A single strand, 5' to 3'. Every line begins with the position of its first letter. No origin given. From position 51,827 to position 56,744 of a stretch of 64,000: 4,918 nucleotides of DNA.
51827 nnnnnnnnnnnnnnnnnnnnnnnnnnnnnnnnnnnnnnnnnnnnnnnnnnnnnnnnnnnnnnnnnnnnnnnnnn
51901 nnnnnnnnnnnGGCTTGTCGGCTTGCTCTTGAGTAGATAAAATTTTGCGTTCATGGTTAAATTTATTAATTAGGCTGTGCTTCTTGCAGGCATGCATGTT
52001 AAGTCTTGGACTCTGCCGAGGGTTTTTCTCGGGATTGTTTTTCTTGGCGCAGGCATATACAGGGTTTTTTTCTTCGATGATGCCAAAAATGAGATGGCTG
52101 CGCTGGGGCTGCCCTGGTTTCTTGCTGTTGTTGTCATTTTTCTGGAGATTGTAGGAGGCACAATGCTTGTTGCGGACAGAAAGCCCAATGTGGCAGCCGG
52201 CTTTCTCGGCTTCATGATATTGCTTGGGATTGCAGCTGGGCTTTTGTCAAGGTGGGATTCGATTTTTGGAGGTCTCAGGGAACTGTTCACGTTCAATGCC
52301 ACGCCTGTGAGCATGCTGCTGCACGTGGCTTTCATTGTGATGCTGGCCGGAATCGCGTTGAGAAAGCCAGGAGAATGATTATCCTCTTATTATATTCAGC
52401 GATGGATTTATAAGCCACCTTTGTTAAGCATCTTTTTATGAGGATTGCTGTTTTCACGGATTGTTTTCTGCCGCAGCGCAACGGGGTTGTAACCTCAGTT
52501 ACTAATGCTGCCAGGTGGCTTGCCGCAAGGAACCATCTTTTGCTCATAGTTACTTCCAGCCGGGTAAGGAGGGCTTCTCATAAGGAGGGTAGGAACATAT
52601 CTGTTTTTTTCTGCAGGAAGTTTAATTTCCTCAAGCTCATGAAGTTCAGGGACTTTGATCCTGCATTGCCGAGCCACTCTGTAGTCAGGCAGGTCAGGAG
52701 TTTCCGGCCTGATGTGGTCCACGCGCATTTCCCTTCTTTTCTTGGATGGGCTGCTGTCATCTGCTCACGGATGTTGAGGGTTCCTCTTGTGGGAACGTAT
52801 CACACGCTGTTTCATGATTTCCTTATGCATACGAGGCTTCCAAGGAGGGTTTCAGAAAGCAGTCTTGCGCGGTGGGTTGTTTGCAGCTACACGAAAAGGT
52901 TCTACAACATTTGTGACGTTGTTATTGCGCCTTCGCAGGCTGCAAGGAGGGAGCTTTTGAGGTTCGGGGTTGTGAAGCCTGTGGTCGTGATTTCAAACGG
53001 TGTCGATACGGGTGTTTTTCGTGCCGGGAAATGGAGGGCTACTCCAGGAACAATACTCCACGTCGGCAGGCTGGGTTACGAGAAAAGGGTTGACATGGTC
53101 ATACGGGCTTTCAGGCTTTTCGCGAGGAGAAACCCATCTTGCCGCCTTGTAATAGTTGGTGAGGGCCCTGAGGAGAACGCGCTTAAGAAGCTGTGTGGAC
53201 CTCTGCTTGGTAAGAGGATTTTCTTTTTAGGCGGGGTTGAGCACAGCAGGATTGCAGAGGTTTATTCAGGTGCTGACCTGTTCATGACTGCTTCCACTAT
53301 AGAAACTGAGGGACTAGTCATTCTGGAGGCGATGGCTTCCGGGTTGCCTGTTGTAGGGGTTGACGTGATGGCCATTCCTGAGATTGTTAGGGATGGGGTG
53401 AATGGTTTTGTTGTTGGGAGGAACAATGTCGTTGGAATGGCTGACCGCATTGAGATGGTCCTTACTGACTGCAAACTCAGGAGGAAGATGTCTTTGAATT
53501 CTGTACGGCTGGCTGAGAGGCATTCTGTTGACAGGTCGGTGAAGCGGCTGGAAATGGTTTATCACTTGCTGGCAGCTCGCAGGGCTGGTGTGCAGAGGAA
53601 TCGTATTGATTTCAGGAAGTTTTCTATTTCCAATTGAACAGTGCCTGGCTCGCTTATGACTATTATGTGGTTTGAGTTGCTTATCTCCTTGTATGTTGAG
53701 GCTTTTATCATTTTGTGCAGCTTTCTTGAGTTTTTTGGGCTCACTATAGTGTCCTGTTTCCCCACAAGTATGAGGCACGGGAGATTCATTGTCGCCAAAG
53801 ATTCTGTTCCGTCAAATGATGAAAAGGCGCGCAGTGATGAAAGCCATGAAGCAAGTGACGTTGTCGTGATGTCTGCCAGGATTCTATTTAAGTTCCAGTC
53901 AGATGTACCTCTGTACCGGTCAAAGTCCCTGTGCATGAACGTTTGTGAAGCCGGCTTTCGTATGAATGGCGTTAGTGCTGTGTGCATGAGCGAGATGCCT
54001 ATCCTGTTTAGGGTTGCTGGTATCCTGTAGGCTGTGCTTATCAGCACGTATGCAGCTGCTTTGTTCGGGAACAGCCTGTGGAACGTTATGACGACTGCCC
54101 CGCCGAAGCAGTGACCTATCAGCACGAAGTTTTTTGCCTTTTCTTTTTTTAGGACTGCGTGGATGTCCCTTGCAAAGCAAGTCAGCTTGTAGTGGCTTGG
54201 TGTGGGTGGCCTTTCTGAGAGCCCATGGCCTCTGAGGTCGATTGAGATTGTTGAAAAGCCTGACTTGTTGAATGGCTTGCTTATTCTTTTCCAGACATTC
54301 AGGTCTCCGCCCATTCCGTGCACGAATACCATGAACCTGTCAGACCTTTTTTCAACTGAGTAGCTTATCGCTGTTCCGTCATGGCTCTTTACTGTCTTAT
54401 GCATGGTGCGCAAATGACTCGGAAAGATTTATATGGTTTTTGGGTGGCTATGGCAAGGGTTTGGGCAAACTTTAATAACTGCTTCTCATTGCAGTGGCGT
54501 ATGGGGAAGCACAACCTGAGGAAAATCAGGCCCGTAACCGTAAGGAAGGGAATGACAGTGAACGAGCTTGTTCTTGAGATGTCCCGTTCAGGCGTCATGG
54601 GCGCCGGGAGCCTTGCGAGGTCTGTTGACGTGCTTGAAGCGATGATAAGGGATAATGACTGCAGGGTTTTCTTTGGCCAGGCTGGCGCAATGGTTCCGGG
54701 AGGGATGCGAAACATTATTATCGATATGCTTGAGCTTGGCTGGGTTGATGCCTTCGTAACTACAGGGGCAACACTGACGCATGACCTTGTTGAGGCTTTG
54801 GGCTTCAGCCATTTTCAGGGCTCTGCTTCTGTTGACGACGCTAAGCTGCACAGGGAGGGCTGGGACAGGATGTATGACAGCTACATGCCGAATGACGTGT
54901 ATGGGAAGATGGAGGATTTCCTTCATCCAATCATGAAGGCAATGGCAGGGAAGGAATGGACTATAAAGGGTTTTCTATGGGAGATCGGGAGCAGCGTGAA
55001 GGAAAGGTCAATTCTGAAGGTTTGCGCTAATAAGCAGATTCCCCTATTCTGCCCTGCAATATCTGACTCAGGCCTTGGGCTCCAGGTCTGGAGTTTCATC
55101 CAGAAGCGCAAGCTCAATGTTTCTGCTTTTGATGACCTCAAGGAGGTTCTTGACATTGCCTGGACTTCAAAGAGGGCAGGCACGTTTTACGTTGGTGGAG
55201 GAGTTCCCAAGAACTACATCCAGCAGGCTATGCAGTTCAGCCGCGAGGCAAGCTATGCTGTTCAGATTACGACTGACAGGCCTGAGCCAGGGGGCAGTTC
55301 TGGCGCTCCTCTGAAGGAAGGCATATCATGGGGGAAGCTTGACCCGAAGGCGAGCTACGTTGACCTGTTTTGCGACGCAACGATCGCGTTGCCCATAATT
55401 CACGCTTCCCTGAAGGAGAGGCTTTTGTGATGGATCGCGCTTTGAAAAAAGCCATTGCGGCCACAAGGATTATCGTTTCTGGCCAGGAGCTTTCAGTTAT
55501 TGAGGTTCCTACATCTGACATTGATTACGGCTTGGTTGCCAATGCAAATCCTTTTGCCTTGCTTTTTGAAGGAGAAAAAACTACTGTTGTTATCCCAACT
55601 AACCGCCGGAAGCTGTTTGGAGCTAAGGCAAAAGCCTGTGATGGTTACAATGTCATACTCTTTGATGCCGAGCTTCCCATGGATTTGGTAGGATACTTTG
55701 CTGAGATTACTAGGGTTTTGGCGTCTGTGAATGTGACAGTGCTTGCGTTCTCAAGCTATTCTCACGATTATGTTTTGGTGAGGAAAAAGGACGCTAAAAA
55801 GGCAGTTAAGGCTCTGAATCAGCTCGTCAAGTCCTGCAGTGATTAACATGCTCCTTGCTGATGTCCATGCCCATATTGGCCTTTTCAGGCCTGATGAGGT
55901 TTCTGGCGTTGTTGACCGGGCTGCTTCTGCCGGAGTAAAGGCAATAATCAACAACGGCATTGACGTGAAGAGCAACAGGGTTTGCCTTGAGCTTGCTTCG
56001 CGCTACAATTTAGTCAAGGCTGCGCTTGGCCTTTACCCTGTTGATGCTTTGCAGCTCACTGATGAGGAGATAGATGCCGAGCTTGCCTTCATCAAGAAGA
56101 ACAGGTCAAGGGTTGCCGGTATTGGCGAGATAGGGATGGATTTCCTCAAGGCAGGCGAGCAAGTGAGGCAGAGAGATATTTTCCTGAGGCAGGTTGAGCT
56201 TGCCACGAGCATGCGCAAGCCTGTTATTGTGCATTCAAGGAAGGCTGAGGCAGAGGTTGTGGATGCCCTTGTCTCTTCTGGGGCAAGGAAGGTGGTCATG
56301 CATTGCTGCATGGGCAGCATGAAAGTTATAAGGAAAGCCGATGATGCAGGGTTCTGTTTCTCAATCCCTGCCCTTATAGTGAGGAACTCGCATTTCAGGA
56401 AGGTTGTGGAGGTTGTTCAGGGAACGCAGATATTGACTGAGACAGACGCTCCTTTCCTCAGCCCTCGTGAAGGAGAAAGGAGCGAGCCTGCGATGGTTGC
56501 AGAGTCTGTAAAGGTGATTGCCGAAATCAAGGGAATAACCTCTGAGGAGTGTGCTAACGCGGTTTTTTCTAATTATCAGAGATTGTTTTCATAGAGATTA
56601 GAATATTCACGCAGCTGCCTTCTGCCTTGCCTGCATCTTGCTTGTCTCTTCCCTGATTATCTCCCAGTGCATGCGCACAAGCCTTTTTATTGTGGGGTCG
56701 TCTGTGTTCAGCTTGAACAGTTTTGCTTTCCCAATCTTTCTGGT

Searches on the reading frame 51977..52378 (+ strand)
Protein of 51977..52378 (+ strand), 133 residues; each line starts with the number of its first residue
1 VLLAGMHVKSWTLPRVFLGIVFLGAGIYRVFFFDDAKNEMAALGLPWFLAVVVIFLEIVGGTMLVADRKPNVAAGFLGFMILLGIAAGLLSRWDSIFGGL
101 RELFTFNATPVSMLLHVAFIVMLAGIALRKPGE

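Call 72: search_protein_families(library=pfam, proteins=[window:51977-52378:+], max_evalue=0.001)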
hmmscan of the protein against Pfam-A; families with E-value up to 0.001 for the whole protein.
window:51977-52378:+ (133 aa): 2 families
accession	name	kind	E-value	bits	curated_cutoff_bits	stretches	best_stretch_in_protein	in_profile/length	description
PF07681.17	DoxX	-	4.4e-11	43.7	23.6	1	12-83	3-78/85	DoxX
PF07291.16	MauE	-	1.8e-05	25.5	27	1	13-90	7-87/128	Methylamine utilisation protein MauE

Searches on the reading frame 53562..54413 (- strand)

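Call 72: search_protein_families(library=pfam, proteins=[window:53562-54413:-], max_evalue=0.001)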
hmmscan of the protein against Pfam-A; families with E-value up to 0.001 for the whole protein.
window:53562-54413:- (283 aa): 7 families
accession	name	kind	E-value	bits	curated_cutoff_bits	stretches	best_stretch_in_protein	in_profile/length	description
PF00561.26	Abhydrolase_1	-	3e-29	102.9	25.8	1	28-256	3-245/245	alpha/beta hydrolase fold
PF12146.15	Hydrolase_4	-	1.4e-23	83.9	27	1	25-251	4-234/239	Serine aminopeptidase, S33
PF12697.13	Abhydrolase_6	-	1.1e-18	69.1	26.3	1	28-256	1-211/217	Alpha/beta hydrolase family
PF03096.20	Ndr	-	1.1e-05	24.8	23.3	1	78-270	83-279/283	Ndr family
PF12695.13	Abhydrolase_5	-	1.7e-05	25.1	27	0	197-249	87-140/164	Alpha/beta hydrolase family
PF06057.17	VirJ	-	0.00014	22.2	22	1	25-120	1-93/191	Bacterial virulence protein (VirJ)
PF01738.24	DLH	-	0.00018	21.6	21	0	89-120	92-123/217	Dienelactone hydrolase family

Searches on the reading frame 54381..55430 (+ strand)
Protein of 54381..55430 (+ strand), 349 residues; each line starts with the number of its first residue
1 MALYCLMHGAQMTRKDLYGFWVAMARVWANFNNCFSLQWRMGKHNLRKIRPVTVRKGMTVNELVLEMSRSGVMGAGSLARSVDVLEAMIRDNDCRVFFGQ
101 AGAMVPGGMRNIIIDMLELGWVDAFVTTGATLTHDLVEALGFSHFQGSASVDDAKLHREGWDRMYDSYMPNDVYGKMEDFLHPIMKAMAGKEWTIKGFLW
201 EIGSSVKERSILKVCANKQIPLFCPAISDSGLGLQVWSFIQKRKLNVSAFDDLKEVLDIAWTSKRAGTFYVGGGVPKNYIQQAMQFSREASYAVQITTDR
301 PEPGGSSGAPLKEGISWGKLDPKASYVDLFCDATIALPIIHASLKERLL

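Call 72: search_protein_families(library=pfam, proteins=[window:54381-55430:+], max_evalue=0.001)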
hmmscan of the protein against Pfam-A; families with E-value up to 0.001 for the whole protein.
window:54381-55430:+ (349 aa): 1 family
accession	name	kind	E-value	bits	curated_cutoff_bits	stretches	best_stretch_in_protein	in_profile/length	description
PF01916.23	DS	-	3e-94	316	27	1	62-342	1-286/288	Deoxyhypusine synthase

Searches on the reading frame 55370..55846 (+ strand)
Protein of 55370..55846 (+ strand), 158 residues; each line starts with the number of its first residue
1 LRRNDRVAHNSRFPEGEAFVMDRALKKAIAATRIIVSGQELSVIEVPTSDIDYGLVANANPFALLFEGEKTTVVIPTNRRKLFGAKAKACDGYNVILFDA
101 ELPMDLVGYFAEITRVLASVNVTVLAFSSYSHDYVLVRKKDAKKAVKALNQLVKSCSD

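Call 72: search_protein_families(library=pfam, proteins=[window:55370-55846:+], max_evalue=0.001)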
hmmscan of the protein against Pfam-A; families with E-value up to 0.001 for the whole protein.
window:55370-55846:+ (158 aa): 3 families
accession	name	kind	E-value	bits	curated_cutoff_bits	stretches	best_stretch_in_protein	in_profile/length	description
PF13840.12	ACT_7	-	1.5e-14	54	27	1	98-150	11-64/65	ACT domain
PF22468.2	ACT_9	-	0.00059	20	27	0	107-151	12-59/61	ACT domain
PF01842.31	ACT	-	0.00092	19.4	27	0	105-152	9-61/66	ACT domain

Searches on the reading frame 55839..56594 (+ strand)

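Call 72: search_protein_families(library=pfam, proteins=[window:55839-56594:+], max_evalue=0.001)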
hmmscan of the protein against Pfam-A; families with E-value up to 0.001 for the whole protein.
window:55839-56594:+ (251 aa): 1 family
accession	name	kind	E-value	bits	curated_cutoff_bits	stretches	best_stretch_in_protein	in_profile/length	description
PF01026.27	TatD_DNase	-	5.1e-59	200.1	27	1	8-251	2-253/253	TatD related DNase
